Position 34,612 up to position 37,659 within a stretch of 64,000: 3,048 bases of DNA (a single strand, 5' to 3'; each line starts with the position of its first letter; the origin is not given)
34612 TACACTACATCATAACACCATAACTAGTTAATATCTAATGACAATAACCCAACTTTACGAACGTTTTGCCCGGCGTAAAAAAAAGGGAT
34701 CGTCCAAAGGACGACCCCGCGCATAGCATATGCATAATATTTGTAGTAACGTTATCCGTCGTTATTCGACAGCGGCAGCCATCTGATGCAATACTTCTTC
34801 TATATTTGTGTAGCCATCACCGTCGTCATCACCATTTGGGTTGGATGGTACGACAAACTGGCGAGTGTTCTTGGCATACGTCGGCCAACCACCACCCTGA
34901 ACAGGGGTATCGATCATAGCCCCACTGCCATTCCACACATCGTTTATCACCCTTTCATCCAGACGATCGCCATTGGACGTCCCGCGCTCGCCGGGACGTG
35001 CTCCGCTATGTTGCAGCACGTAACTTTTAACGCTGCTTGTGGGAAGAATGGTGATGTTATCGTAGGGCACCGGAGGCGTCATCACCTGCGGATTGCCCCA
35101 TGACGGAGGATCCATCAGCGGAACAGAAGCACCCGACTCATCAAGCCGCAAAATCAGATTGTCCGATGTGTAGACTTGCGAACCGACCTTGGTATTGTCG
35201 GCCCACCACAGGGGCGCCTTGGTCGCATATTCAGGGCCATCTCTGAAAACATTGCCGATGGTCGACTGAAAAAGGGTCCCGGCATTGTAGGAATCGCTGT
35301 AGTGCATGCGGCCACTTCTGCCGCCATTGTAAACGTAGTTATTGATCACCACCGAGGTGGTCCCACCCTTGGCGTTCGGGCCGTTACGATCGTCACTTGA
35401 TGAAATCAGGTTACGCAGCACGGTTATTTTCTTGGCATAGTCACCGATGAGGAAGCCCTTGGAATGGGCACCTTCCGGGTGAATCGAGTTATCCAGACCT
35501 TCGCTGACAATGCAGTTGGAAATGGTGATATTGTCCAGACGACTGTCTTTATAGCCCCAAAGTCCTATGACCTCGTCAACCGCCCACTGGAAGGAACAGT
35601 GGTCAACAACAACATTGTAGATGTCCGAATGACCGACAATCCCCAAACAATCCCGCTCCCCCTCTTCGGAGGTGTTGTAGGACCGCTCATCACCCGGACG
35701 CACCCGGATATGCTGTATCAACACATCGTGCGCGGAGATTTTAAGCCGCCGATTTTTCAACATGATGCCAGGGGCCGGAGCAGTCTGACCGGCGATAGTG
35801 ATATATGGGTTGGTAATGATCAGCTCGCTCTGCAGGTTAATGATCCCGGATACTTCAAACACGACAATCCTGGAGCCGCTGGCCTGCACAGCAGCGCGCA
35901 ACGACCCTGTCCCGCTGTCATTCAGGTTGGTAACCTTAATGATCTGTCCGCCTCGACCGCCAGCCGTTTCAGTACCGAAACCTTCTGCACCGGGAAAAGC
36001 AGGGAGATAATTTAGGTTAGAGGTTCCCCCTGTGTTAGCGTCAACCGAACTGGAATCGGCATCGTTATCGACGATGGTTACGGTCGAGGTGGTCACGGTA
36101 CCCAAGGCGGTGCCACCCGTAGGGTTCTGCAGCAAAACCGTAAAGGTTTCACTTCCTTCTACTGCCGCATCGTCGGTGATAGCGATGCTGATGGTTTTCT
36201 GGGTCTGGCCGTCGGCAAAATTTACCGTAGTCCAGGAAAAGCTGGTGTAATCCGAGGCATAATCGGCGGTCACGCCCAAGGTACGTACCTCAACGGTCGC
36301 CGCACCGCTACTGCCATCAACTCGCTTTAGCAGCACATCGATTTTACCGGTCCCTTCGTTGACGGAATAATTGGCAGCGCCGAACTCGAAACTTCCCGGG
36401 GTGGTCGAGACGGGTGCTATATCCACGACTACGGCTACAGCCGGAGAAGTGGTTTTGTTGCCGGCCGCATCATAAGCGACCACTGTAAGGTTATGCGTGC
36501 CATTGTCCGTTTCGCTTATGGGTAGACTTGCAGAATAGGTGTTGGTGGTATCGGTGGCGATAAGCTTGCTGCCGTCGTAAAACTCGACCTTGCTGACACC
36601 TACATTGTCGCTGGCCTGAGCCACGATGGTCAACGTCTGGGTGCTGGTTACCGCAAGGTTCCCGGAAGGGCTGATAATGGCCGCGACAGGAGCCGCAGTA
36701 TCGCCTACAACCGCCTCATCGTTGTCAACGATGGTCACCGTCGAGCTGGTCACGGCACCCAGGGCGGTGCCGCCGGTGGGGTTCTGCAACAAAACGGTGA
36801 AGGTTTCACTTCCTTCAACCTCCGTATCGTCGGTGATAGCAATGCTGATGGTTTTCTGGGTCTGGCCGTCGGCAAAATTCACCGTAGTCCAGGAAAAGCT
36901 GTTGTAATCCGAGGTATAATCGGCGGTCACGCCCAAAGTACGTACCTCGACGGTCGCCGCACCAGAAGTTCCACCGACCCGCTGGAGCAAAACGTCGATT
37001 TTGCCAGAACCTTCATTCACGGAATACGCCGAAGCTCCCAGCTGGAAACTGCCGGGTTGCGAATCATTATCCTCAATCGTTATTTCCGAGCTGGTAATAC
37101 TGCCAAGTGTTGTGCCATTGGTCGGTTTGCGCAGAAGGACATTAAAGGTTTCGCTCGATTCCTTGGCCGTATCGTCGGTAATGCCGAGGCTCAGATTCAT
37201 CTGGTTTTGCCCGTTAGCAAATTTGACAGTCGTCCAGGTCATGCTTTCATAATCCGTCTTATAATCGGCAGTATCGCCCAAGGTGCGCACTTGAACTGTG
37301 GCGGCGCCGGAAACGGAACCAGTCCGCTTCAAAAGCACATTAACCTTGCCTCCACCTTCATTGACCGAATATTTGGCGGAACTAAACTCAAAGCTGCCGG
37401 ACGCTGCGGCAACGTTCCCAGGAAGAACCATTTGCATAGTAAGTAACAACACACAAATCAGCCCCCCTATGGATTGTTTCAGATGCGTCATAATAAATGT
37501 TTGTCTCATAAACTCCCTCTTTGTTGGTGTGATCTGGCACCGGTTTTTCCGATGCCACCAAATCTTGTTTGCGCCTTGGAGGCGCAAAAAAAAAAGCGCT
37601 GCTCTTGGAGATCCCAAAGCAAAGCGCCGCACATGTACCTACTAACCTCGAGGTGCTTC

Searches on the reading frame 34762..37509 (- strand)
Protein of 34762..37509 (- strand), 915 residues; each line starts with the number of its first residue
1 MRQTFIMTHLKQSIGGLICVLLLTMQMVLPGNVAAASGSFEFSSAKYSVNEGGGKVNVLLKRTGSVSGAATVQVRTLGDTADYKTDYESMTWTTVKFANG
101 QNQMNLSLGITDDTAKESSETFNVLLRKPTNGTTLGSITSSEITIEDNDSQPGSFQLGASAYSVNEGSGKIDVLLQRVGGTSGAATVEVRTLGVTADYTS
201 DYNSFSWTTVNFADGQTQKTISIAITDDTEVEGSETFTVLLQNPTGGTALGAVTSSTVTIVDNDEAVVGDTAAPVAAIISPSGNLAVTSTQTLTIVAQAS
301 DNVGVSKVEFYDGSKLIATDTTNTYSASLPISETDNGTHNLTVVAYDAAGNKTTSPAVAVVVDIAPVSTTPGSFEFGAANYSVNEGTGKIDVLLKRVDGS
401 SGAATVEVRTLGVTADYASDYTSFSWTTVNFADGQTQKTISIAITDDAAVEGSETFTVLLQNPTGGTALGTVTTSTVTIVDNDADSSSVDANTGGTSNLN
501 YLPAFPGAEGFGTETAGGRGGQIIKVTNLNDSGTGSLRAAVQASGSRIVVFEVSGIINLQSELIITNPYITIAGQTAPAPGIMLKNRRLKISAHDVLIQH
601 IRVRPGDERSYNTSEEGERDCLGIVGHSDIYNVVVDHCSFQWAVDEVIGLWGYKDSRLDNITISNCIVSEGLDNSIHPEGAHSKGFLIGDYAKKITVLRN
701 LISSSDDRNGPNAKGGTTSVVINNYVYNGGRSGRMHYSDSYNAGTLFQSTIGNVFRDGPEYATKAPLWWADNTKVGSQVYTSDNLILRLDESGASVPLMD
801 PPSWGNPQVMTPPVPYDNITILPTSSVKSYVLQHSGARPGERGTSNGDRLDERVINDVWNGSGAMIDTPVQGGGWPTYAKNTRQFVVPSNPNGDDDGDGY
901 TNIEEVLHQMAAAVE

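Call 9: search_protein_families(library=pfam, proteins=[window:34762-37509:-])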
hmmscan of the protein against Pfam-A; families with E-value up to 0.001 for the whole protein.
window:34762-37509:- (915 aa): 3 families
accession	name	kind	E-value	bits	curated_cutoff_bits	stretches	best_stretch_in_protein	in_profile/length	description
PF03160.20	Calx-beta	-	7.1e-57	191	27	3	150-264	3-119/119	Calx-beta domain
PF17957.7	Big_7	-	2.5e-17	63.7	24.1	1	274-343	1-70/70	Bacterial Ig domain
PF19077.6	Big_13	-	4e-05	24.5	27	1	284-363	22-101/102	Bacterial Ig-like domain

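Call 10: find_homologous_proteins(query=window:34762-37509:-)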
Query window:34762-37509:- (915 aa): 480 proteins with E <= 0.001 among 8000 candidates; the best 120 are listed.
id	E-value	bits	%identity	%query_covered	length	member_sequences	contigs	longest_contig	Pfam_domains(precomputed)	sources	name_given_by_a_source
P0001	0.0e+0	1102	60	100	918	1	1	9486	PF17957.8,PF03160.21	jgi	jgi:hypothetical protein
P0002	0.0e+0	1081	58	100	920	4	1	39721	PF17957.8,PF03160.21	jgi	-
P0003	0.0e+0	1065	58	100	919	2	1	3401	PF17957.8,PF03160.21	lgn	-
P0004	0.0e+0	1057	53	96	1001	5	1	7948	PF17957.8,PF03160.21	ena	-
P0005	1.2e-251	856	59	81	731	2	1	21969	PF17957.8,PF03160.21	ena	-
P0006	2.6e-247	841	45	96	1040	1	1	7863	PF03160.21,PF23658.2,PF00041.28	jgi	jgi:hypothetical protein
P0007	9.8e-224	763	44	45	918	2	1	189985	PF17957.8,PF03160.21,PF19077.7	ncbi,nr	ncbi:MAG: hypothetical protein CVU69_03080 [Deltaproteobacteria bacterium HGW-Deltaproteobacteria-4]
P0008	3.5e-201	689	72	53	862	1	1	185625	PF17957.8,PF03160.21,PF22842.4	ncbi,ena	-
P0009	1.1e-198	681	53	60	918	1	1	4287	PF03160.21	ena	-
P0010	6.8e-196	671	51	60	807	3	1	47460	PF03160.21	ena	-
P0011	3.8e-190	652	51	60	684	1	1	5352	PF03160.21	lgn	-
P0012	7.1e-181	622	48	45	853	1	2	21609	PF17957.8,PF03160.21,PF00041.28,PF19077.7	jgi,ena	-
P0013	3.3e-178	613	40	99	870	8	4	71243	PF17957.8,PF03160.21,PF19077.7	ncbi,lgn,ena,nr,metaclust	ncbi:MAG: hypothetical protein A2091_12755 [Desulfuromonadales bacterium GWD2_61_12]|nr:MAG: hypothe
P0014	2.4e-155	537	43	83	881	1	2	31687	PF17957.8,PF03160.21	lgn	-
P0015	1.1e-154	535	35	49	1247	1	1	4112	PF03160.21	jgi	jgi:hypothetical protein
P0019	7.5e-140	486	45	71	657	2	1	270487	PF17957.8,PF03160.21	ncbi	ncbi:MAG: Calx-beta domain-containing protein [Trichloromonadaceae bacterium]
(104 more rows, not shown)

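Call 14: find_related_loci(query=A1, collection=genome_contigs, flank=6000)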
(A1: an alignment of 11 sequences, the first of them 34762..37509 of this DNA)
Query A1 (915 aa) in genome_contigs; peptide patterns used: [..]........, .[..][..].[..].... (x = any residue, [..] = any of these).
600 stretches matched a pattern (row limit reached: there are more); 593 encode a relative of the query (tblastn E <= 1e-3); the best 80 are kept; 80 distinct loci.
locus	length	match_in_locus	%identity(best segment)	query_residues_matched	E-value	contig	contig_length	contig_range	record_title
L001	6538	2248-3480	42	502-915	1e-91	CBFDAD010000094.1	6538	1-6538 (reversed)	MAG TPA_asm: uncultured bacterium isolate SRR26215687_binner12_Refined_53 genome assembly, contig: ERZ25073490.9796, who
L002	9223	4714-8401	42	502-915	2e-90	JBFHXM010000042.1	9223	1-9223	MAG: Candidatus Woesearchaeota archaeon isolate Mix_sand09.2021.07.Z.57 k141_1423803_length_9223_cov_10.0000, whole geno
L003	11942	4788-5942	49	500-915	1e-102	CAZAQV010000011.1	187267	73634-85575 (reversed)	MAG TPA_asm: uncultured Polyangiales bacterium isolate SRP321284_co1_289 genome assembly, contig: NODE_65_length_187267_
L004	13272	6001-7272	41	497-915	2e-88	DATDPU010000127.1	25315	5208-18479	MAG TPA_asm: Anaerolineae bacterium isolate SMAG_U7929 k141_688572, whole genome shotgun sequence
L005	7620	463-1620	41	502-915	1e-82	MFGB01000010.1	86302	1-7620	MAG: Candidatus Falkowbacteria bacterium RIFOXYA2_FULL_47_19 rifoxya2_full_scaffold_223, whole genome shotgun sequence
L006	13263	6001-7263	42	502-915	1e-80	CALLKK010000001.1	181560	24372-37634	MAG TPA_asm: uncultured Steroidobacter sp. isolate SRR4028141_bin.20_CONCOCT_v1.1_MAG genome assembly, contig: ERZ858510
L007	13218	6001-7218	39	502-915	4e-77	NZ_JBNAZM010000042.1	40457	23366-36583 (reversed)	Arhodomonas sp. AD133 AD138_contig_42, whole genome shotgun sequence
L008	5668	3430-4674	41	502-915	6e-76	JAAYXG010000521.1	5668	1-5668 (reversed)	MAG: Lysobacteraceae bacterium isolate AS06rmzACSIP_108 487506_AS06, whole genome shotgun sequence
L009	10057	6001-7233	41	502-910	3e-74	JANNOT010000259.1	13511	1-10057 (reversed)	MAG: Paraoceanicella sp. isolate SOY_34_metabat_28 SOY_34_k141_81508, whole genome shotgun sequence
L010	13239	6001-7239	41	505-915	2e-73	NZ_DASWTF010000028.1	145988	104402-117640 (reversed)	MAG: Steroidobacter sp. isolate SMAG_U3568 k141_36136, whole genome shotgun sequence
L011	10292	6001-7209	39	502-915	2e-73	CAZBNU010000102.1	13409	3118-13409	MAG TPA_asm: uncultured Nitrospirales bacterium isolate binchicken_co42_482 genome assembly, contig: NODE_6989_length_13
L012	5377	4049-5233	40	503-915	5e-73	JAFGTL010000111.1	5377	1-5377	MAG: Candidatus Hydrogenedentota bacterium isolate Zod_Metabat.968 k87_2019254, whole genome shotgun sequence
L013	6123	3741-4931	37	504-915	4e-72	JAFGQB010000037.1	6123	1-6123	MAG: Spirochaetes bacterium isolate Zod_Metabat.719 k87_670579, whole genome shotgun sequence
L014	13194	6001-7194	39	504-915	4e-72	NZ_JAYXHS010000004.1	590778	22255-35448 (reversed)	Uliginosibacterium silvisoli strain H3 H3_scaffold4, whole genome shotgun sequence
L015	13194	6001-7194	39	503-915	7e-72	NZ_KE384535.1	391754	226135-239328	Paenibacillus massiliensis subsp. panacisoli DSM 21345 K331DRAFT_scaffold00003.3, whole genome shotgun sequence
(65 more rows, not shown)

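Call 15: find_encoding_contigs(protein=P0001, flank=3000, max_places=2)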
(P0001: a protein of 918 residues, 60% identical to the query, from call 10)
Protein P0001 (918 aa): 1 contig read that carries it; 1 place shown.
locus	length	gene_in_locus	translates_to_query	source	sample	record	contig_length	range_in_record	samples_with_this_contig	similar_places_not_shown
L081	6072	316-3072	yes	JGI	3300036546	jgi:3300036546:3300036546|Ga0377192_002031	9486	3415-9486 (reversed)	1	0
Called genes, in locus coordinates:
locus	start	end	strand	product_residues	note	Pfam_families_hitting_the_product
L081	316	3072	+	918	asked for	PF03160:Calx-beta, PF17957:Big_7, PF03160:Calx-beta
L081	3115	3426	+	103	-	-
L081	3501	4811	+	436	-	PF01943:Polysacc_synt, PF13440:Polysacc_synt_3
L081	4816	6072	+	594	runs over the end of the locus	-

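Call 16: find_encoding_contigs(protein=P0002, flank=3000, max_places=2)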
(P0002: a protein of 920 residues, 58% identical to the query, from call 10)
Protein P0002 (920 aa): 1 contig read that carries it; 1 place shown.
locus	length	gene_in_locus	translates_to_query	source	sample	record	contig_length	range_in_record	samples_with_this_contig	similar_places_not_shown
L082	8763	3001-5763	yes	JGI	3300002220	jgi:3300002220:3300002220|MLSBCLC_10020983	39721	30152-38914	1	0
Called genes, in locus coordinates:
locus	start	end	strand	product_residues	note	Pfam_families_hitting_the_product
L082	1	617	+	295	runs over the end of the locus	PF02899:Phage_int_SAM_1, PF00589:Phage_integrase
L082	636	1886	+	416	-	PF01676:Metalloenzyme, PF10143:PhosphMutase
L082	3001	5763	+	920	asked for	PF03160:Calx-beta, PF17957:Big_7, PF03160:Calx-beta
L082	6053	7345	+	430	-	-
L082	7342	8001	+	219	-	-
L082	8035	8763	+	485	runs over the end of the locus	PF01943:Polysacc_synt, PF13440:Polysacc_synt_3, PF03023:MurJ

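Call 17: find_encoding_contigs(protein=P0004, flank=3000, max_places=2)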
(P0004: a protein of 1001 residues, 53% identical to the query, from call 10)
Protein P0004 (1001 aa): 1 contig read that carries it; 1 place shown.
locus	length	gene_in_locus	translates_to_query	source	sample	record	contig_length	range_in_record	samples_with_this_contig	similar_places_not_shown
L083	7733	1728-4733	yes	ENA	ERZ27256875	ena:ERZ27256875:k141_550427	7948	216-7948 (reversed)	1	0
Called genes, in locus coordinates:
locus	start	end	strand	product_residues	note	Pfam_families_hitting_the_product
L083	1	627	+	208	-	?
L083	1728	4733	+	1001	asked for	PF03160:Calx-beta, PF17957:Big_7, PF03160:Calx-beta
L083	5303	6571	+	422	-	PF01943:Polysacc_synt, PF13440:Polysacc_synt_3, PF03023:MurJ (weak)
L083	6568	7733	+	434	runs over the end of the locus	PF12837:Fer4_6 (faint), PF14697:Fer4_21 (weak), PF12838:Fer4_7, PF13187:Fer4_9 (weak), PF04422:FrhB_FdhB_N, PF04432:FrhB_FdhB_C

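Call 18: find_encoding_contigs(protein=P0005, flank=3000, max_places=2)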
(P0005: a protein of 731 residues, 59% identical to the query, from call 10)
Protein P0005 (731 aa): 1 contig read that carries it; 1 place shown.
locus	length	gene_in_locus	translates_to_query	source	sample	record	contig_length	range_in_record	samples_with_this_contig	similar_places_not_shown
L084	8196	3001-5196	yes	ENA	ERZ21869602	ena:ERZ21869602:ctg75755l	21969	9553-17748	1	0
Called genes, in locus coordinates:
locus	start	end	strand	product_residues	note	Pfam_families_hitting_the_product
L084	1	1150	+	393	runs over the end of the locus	PF01676:Metalloenzyme, PF10143:PhosphMutase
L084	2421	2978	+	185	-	PF03160:Calx-beta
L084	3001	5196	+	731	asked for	PF03160:Calx-beta, PF17957:Big_7, PF03160:Calx-beta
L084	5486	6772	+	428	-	-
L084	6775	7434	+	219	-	-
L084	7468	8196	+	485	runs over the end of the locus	PF01943:Polysacc_synt, PF13440:Polysacc_synt_3, PF03023:MurJ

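Call 19: find_encoding_contigs(protein=P0003, flank=3000, max_places=2)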
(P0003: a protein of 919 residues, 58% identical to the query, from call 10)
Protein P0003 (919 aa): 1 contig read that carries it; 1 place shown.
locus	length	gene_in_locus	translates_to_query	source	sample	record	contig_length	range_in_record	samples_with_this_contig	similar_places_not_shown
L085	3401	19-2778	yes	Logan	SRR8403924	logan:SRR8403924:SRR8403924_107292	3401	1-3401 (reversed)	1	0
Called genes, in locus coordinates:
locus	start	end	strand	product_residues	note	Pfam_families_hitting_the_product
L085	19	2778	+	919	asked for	PF03160:Calx-beta, PF17957:Big_7, PF03160:Calx-beta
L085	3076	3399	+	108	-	?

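Call 20: find_encoding_contigs(protein=P0013, flank=3000, max_places=3)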
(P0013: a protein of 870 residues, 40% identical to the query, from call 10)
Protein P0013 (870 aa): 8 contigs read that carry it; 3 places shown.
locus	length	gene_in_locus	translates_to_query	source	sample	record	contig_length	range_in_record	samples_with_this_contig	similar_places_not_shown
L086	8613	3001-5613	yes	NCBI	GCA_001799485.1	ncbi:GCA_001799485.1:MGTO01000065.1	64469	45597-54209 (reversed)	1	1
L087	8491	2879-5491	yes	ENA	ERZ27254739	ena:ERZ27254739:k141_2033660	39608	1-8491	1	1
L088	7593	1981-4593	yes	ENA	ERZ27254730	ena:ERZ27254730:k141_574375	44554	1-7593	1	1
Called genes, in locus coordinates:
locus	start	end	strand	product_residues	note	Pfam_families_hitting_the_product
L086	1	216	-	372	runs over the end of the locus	PF04055:Radical_SAM, PF06968:BATS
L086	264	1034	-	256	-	PF05690:ThiG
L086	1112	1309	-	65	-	PF02597:ThiS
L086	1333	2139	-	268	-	PF14453:ThiS-like, PF00899:ThiF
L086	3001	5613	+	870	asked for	PF19077:Big_13 (faint), PF03160:Calx-beta, PF17957:Big_7, PF03160:Calx-beta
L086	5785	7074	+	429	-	-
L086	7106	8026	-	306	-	PF24793:GINT1_N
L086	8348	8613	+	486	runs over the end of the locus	PF01943:Polysacc_synt (weak), PF13440:Polysacc_synt_3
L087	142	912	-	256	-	PF05690:ThiG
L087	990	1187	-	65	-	PF02597:ThiS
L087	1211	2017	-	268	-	PF14453:ThiS-like, PF00899:ThiF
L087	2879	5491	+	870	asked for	PF19077:Big_13 (faint), PF03160:Calx-beta, PF17957:Big_7, PF03160:Calx-beta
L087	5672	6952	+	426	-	-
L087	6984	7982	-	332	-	PF24793:GINT1_N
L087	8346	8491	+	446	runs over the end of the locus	PF13440:Polysacc_synt_3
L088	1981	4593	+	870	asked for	PF19077:Big_13 (faint), PF03160:Calx-beta, PF17957:Big_7, PF03160:Calx-beta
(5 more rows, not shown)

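Call 21: find_encoding_contigs(protein=P0007, flank=3000, max_places=2)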
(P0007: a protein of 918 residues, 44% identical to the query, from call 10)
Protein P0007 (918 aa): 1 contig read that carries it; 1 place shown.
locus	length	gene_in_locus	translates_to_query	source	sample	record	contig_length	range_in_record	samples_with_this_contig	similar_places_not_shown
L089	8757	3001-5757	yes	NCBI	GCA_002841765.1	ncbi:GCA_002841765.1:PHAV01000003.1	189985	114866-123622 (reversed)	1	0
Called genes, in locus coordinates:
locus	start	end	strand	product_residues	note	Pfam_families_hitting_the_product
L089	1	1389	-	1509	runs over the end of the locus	PF00310:GATase_2, PF04898:Glu_syn_central, PF01070:FMN_dh (faint), PF01645:Glu_synthase, PF01493:GXGXG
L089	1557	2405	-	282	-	PF05448:AXE1 (faint), PF00561:Abhydrolase_1, PF03959:FSH1 (faint), PF12146:Hydrolase_4, PF20434:BD-FAE (faint), PF12697:Abhydrolase_6 (weak), PF00326:Peptidase_S9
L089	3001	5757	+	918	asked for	PF03160:Calx-beta, PF19077:Big_13 (faint), PF17957:Big_7, PF03160:Calx-beta, PF17957:Big_7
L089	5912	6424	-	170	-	-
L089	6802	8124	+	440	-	-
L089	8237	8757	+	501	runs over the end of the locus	PF01943:Polysacc_synt, PF13440:Polysacc_synt_3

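Call 55: find_encoding_contigs(protein=P0019, flank=2500, max_places=1)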
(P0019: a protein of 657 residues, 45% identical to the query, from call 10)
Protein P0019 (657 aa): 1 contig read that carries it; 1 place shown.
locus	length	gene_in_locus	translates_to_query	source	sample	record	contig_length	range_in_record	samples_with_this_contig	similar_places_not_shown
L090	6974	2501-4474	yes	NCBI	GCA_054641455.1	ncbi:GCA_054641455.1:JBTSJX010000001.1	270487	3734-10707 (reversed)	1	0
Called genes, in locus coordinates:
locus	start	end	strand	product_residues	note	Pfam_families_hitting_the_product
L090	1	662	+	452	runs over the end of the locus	PF00989:PAS, PF13188:PAS_8 (weak), PF13426:PAS_9 (weak), PF08448:PAS_4 (weak), PF00512:HisKA, PF02518:HATPase_c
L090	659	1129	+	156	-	PF00072:Response_reg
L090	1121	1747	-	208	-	PF09411:PagL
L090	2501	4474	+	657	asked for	PF17957:Big_7, PF03160:Calx-beta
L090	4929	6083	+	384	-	PF01053:Cys_Met_Meta_PP, PF02347:GDC-P (faint)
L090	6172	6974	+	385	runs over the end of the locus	PF01053:Cys_Met_Meta_PP, PF00155:Aminotran_1_2 (faint)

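Call 56: find_encoding_contigs(protein=P0014, flank=2500, max_places=1)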
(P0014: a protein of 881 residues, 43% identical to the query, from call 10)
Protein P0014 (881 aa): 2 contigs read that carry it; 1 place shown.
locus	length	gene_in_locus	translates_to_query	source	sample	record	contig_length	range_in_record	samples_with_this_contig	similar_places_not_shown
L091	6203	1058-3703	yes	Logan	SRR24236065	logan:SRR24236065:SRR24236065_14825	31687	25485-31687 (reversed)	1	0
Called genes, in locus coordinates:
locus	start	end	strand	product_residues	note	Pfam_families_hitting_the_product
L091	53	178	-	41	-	PF08085:Entericidin (weak)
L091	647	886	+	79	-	-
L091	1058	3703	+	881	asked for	PF03160:Calx-beta, PF17957:Big_7, PF03160:Calx-beta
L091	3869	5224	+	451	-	-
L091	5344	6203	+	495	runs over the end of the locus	PF13440:Polysacc_synt_3, PF03023:MurJ (weak)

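Call 57: find_encoding_contigs(protein=P0008, flank=2500, max_places=1)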
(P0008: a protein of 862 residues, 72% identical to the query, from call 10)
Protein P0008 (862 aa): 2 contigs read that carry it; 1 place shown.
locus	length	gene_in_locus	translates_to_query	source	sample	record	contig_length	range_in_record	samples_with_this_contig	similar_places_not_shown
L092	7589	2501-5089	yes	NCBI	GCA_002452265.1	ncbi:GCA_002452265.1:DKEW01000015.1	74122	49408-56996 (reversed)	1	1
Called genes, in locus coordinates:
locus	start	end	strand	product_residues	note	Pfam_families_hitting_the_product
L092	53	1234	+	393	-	PF01676:Metalloenzyme, PF10143:PhosphMutase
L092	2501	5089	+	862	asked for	PF03160:Calx-beta, PF17957:Big_7, PF03160:Calx-beta, PF22842:Pel9A-like_beta_helix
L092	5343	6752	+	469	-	PF22842:Pel9A-like_beta_helix, PF13229:Beta_helix (faint)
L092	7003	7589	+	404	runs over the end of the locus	PF20706:GT4-conflict, PF00534:Glycos_transf_1, PF13692:Glyco_trans_1_4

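Call 58: find_encoding_contigs(protein=P0010, flank=2500, max_places=1)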
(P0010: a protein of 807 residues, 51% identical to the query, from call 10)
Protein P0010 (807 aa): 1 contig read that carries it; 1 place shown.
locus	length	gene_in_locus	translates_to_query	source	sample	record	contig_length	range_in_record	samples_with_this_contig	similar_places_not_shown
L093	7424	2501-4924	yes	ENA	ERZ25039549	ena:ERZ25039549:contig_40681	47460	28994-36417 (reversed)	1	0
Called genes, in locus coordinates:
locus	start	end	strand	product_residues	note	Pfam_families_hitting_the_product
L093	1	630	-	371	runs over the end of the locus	PF13439:Glyco_transf_4, PF13579:Glyco_trans_4_4, PF20706:GT4-conflict (weak), PF00534:Glycos_transf_1, PF13692:Glyco_trans_1_4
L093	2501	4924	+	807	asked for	PF03160:Calx-beta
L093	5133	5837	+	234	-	PF01548:DEDD_Tnp_IS110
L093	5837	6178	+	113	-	PF02371:Transposase_20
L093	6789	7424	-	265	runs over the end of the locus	PF13565:HTH_32, PF13358:DDE_3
